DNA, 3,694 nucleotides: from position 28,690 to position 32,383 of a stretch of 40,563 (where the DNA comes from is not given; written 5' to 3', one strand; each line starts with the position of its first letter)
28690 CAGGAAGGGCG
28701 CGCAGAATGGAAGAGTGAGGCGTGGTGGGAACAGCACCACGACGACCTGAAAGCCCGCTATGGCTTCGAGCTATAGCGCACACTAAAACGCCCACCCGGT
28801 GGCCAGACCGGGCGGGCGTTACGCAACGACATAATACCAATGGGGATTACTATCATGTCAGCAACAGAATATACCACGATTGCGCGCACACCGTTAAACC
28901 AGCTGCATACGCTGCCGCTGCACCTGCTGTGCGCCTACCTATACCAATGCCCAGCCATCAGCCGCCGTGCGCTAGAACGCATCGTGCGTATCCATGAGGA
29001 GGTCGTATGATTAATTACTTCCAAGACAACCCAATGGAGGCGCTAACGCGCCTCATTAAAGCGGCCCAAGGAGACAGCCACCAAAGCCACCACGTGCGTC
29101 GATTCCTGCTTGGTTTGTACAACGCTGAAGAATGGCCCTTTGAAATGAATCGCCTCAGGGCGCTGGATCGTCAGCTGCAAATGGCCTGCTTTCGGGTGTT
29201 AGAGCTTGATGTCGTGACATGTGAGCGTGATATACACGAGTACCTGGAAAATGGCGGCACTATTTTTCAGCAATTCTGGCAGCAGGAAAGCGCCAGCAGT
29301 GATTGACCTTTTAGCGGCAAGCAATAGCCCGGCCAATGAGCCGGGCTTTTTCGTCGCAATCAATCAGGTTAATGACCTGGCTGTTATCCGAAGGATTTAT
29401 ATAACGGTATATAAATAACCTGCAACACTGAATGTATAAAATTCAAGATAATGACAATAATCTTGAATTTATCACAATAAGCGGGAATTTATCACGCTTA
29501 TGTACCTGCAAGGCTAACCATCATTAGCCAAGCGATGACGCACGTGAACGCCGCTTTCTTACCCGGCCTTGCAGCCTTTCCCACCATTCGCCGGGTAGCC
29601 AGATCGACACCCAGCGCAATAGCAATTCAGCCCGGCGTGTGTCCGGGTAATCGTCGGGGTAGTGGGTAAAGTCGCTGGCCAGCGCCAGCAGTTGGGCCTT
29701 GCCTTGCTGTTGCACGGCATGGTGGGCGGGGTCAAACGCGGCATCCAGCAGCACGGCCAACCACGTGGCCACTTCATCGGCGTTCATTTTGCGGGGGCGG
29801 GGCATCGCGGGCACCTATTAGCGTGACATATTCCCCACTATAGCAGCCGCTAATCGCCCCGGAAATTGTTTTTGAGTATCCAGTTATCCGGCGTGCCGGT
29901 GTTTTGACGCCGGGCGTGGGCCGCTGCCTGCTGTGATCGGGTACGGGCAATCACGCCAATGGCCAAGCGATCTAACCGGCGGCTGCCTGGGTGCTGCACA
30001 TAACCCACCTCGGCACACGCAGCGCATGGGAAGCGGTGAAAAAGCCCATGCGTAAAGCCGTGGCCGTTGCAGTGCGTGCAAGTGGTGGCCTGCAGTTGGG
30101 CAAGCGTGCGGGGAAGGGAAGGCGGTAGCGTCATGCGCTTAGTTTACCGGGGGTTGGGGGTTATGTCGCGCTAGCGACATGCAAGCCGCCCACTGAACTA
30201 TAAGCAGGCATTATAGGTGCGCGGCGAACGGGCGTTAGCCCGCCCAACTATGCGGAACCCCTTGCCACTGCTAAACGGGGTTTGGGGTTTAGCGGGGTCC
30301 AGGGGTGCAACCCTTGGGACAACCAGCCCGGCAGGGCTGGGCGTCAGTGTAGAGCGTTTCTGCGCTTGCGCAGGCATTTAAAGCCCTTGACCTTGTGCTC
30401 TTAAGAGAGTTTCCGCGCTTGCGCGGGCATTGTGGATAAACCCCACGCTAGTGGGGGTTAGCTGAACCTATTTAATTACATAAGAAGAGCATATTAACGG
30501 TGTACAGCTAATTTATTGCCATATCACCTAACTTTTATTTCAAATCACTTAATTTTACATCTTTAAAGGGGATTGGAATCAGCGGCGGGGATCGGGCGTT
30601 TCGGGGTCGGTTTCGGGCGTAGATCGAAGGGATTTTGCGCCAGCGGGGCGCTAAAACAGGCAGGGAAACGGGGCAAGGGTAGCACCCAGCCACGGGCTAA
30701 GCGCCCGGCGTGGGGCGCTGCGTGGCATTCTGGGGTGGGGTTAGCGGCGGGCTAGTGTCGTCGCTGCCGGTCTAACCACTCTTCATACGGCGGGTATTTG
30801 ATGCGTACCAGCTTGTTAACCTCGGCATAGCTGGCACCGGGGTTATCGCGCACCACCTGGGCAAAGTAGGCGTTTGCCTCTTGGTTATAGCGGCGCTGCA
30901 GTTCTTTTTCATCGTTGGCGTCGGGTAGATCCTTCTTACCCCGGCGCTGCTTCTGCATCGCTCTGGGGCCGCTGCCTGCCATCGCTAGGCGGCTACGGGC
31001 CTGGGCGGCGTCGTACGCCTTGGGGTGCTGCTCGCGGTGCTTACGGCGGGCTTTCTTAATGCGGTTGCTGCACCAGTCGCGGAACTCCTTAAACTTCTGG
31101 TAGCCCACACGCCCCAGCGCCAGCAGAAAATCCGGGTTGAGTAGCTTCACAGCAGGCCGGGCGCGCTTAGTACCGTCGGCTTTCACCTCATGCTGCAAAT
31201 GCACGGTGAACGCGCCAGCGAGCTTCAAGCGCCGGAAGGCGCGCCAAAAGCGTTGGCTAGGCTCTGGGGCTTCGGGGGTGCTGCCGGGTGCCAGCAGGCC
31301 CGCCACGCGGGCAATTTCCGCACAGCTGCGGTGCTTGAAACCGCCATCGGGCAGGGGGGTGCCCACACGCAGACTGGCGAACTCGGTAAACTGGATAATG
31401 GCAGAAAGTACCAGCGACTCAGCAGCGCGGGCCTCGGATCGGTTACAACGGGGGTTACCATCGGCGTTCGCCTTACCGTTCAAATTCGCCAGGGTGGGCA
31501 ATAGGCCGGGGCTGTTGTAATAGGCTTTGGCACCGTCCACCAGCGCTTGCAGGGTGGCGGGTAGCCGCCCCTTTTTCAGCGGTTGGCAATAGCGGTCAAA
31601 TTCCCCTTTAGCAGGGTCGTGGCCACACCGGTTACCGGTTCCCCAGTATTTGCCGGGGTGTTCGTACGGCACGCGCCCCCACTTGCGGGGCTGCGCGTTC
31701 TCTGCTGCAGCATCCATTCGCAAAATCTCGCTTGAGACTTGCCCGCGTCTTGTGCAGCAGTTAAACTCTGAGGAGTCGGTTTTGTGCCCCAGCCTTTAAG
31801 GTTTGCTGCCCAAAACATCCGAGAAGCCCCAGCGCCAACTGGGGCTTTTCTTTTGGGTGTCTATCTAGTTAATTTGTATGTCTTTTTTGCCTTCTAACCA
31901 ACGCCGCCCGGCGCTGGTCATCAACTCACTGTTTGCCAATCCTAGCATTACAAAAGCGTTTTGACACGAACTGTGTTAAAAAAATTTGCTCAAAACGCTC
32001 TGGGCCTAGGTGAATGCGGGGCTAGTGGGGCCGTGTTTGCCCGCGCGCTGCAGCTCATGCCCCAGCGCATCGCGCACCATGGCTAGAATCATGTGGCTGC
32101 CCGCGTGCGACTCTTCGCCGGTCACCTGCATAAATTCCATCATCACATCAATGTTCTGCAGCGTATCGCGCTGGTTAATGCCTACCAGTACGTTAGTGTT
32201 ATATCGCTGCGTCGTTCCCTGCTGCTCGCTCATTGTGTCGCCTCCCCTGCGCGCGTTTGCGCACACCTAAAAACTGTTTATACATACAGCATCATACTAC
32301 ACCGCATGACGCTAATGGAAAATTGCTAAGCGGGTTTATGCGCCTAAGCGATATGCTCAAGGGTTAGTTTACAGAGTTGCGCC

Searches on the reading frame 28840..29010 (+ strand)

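Call 19: search_protein_families(library=phrogs, proteins=[window:28840-29010:+], max_evalue=0.01)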
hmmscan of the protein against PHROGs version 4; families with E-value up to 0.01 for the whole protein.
window:28840-29010:+ (56 aa): 1 family
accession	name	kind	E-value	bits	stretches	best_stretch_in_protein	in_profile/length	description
phrog_22022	-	unknown function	0.0051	17.8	1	6-35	1-30/51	-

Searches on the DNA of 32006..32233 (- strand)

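Call 92: search_rna_families(source=L006, threshold=gathering)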
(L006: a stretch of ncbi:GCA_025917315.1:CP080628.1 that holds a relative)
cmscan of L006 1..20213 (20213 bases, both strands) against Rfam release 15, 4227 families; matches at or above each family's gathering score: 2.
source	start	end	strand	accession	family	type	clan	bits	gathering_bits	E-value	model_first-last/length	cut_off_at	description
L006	16859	16947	-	RF01695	C4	Gene; antisense;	CL00128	67.1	45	2.3e-11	1-87/87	no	C4 antisense RNA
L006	17008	17060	-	RF03163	c4-a1b1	Gene; antisense;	CL00128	59.6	46.7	4.9e-13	1-53/53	no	a1, b1 targets of C4 antisense RNA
